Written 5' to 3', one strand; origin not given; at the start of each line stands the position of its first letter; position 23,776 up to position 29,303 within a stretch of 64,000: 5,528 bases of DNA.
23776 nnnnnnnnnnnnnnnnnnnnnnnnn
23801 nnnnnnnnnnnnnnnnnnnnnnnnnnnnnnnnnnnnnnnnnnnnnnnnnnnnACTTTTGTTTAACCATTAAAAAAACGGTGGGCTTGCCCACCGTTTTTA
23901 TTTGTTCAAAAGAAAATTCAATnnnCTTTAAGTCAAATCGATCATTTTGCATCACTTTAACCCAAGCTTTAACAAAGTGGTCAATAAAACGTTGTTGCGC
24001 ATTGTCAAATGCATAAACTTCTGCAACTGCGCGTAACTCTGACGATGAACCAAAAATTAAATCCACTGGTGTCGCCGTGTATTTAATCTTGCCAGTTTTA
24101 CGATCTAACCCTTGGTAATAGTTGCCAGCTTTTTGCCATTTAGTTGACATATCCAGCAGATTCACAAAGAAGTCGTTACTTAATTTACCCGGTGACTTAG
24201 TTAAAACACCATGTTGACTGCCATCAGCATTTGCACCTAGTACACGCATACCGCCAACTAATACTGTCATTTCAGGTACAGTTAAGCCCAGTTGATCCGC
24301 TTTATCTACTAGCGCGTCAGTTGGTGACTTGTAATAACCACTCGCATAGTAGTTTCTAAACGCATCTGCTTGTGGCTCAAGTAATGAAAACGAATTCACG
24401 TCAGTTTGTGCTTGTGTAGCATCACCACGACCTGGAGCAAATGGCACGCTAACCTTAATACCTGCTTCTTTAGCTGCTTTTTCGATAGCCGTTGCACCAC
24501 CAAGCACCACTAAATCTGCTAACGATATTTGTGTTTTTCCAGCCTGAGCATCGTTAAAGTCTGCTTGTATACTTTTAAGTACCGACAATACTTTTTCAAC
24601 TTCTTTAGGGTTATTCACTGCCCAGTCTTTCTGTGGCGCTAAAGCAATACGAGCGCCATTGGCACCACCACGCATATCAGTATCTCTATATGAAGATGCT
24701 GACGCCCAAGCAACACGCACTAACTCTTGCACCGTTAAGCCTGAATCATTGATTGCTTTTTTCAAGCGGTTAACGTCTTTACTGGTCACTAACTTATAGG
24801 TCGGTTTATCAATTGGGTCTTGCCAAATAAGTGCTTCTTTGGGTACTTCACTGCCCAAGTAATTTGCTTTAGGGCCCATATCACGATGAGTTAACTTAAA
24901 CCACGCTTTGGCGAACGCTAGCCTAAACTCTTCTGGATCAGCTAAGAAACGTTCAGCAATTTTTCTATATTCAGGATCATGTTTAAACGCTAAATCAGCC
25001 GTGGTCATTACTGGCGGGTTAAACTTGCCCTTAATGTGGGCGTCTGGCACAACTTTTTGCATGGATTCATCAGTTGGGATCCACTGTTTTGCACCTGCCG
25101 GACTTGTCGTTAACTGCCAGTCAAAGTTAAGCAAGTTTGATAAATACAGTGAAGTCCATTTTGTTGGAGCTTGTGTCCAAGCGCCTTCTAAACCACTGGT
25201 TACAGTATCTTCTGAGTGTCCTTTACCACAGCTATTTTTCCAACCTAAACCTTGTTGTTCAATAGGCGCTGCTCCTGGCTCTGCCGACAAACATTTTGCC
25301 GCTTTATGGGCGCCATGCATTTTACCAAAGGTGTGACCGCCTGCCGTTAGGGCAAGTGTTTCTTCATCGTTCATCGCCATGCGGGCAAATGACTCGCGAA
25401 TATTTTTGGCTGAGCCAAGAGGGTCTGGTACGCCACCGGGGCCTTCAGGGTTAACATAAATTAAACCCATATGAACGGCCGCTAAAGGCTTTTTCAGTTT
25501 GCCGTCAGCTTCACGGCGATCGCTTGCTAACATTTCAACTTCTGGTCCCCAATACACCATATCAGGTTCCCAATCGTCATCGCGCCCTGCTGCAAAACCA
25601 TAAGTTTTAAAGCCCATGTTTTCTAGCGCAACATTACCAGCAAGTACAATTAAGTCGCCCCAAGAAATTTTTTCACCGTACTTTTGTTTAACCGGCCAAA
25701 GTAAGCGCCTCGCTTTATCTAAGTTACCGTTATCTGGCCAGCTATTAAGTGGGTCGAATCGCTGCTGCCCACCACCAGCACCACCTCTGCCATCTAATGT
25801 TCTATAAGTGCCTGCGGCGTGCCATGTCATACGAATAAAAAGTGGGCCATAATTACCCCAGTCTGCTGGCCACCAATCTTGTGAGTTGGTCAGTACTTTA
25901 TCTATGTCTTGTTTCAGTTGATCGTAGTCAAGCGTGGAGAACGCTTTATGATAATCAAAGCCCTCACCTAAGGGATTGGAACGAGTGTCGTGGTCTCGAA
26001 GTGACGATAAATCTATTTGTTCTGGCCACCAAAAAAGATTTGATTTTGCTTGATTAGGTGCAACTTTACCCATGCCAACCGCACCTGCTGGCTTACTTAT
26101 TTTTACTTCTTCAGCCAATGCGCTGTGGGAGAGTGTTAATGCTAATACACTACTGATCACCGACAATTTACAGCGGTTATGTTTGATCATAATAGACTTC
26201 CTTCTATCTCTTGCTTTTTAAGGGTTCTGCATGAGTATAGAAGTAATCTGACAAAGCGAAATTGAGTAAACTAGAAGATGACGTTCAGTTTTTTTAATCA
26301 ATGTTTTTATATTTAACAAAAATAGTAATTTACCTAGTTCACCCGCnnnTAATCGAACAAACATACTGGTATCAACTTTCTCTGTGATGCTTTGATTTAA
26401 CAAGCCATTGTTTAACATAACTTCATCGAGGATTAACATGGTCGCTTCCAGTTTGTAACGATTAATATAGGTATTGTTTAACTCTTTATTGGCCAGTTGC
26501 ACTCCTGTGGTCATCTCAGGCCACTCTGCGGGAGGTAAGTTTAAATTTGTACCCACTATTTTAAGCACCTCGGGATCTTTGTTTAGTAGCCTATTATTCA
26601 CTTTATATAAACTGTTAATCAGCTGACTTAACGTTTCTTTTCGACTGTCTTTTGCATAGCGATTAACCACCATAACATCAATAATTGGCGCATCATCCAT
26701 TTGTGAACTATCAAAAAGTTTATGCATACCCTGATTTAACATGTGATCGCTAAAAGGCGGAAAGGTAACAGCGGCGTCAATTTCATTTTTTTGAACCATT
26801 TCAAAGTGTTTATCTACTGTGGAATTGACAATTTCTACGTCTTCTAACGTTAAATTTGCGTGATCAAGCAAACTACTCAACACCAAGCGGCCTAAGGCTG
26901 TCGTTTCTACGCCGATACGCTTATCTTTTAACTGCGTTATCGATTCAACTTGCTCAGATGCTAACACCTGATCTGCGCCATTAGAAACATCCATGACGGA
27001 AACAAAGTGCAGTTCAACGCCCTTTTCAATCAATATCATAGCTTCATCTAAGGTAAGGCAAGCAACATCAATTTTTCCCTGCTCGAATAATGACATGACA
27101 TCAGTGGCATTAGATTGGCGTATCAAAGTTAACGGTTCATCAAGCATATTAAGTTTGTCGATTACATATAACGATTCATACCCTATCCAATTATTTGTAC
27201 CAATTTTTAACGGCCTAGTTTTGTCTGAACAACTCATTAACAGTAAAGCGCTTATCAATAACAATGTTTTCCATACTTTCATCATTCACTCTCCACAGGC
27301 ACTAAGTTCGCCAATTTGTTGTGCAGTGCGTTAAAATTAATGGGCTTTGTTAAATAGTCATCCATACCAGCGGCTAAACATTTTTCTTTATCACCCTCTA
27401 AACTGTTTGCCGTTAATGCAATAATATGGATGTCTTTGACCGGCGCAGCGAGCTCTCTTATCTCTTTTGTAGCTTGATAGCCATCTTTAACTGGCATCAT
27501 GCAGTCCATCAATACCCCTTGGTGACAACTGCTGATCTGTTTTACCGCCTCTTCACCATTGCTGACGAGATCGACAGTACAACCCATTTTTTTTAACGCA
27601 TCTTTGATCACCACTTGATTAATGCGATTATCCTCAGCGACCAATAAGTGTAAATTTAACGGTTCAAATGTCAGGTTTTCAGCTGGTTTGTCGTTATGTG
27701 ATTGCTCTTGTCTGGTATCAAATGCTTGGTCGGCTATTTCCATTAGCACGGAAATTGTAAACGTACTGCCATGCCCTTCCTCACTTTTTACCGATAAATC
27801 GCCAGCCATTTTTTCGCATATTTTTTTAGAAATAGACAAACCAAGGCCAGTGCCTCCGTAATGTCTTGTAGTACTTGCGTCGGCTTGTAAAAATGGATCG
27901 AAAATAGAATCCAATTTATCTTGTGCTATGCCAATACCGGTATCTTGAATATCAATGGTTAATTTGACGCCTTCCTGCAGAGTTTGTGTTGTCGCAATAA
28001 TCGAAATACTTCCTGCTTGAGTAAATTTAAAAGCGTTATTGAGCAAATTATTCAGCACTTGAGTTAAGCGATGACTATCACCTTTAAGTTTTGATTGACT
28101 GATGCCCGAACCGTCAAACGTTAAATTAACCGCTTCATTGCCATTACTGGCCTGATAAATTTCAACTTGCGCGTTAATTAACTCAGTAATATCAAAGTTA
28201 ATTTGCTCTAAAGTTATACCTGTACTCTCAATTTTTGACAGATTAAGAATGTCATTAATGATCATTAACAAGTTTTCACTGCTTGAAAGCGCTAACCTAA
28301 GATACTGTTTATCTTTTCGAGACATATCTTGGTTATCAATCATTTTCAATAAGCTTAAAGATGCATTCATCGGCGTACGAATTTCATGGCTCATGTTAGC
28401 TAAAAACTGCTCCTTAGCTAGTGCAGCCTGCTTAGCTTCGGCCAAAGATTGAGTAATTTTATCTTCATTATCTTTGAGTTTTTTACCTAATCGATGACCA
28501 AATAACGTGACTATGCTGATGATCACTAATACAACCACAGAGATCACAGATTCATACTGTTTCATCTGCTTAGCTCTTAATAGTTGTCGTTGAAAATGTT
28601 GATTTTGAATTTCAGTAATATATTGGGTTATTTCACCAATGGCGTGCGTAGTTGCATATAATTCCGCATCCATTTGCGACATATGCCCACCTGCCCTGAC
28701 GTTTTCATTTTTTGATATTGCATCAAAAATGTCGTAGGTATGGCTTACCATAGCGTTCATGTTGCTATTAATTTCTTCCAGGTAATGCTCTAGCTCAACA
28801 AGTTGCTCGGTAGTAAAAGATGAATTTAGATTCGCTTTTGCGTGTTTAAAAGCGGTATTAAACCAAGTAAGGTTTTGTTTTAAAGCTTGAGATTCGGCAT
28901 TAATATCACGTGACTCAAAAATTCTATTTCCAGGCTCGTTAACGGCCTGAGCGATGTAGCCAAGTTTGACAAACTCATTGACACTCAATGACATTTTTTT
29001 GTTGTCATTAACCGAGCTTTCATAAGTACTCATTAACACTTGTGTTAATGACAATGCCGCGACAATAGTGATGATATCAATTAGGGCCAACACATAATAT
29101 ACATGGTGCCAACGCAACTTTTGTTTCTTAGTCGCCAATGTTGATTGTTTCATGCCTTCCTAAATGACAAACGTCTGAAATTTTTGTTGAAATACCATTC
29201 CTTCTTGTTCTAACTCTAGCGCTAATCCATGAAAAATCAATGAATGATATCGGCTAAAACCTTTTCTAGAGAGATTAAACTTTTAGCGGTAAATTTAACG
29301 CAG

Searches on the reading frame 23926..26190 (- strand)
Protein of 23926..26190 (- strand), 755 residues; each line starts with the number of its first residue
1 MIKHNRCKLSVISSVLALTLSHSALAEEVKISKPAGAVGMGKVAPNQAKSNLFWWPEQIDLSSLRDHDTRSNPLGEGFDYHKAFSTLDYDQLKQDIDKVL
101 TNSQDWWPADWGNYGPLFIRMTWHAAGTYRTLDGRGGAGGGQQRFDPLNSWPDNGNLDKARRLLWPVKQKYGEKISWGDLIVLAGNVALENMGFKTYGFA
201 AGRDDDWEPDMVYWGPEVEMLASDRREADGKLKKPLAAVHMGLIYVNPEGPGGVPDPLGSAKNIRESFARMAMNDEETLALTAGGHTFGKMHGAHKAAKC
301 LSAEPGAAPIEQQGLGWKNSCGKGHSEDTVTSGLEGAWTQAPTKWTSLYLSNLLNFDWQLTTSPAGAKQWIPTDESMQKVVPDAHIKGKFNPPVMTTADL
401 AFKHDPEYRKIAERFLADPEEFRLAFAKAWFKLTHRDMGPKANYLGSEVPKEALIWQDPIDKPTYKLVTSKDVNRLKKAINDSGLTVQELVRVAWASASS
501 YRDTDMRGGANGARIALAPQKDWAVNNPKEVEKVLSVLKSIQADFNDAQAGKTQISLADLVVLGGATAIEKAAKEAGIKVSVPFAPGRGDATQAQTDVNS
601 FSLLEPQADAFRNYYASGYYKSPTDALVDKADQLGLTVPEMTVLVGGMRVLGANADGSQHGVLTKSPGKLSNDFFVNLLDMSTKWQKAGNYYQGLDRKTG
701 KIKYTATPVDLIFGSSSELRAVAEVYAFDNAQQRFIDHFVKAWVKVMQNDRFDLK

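Call 45: search_protein_families(library=pfam, proteins=[window:23926-26190:-], max_evalue=0.001)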
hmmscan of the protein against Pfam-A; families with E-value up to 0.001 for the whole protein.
window:23926-26190:- (755 aa): 1 family
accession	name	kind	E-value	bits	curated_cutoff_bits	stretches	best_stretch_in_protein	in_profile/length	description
PF00141.28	peroxidase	-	2.6e-76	257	27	2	109-417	10-236/237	Peroxidase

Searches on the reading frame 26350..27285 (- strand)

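Call 45: search_protein_families(library=pfam, proteins=[window:26350-27285:-], max_evalue=0.001)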
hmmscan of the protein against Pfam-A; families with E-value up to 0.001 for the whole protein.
window:26350-27285:- (312 aa): 2 families
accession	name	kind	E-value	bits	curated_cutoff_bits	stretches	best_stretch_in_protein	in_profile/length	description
PF13379.11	NMT1_2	-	2.9e-13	50.7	24.7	1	22-236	4-241/252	NMT1-like family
PF09084.16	NMT1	-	1.1e-11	45.5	20.5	1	52-184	23-157/216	NMT1/THI5 like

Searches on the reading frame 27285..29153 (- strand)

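Call 45: search_protein_families(library=pfam, proteins=[window:27285-29153:-], max_evalue=0.001)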
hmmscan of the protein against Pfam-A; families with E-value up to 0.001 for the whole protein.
window:27285-29153:- (623 aa): 3 families
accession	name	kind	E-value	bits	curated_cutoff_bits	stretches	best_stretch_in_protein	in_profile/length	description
PF02518.31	HATPase_c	-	6.2e-30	104.3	26.4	1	358-469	1-107/111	Histidine kinase-, DNA gyrase B-, and HSP90-like ATPase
PF00072.30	Response_reg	-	2.9e-22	79.4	30.2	1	504-614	2-110/111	Response regulator receiver domain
PF00512.31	HisKA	-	5.2e-15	55.7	26.9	1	246-310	1-65/66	His Kinase A (phospho-acceptor) domain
